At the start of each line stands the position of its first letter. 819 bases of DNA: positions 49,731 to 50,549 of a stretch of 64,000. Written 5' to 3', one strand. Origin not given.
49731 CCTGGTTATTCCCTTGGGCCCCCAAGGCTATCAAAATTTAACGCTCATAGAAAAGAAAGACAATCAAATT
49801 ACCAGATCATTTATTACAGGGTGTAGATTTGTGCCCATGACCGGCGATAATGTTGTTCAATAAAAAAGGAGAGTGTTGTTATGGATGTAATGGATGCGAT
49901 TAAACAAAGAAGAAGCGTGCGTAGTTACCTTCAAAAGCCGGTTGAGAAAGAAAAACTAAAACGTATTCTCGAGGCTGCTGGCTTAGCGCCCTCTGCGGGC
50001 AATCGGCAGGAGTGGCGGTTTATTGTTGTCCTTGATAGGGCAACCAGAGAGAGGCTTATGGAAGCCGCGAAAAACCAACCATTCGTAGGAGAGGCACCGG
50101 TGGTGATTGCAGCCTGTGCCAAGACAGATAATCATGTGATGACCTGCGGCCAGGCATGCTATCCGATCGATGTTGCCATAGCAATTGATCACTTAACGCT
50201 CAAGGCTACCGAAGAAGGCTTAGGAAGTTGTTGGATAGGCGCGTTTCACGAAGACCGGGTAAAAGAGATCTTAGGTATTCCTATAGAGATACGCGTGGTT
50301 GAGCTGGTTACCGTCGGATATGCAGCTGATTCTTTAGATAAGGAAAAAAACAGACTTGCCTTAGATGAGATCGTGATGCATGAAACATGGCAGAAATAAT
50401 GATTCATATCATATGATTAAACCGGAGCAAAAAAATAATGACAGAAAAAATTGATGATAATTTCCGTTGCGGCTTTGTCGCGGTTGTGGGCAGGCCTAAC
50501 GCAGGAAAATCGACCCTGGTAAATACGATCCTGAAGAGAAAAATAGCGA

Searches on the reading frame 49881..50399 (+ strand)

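Call 71: search_protein_families(library=pfam, proteins=[window:49881-50399:+], max_evalue=0.001)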
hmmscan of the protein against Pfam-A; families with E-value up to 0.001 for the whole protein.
window:49881-50399:+ (172 aa): 2 families
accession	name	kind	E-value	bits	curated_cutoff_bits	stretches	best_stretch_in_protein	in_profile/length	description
PF00881.29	Nitroreductase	-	1.9e-34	119.7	23.5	2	7-65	1-59/167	Nitroreductase family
PF14512.11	TM1586_NiRdase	-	2.5e-19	70.2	27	2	102-166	88-150/215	Putative TM nitroreductase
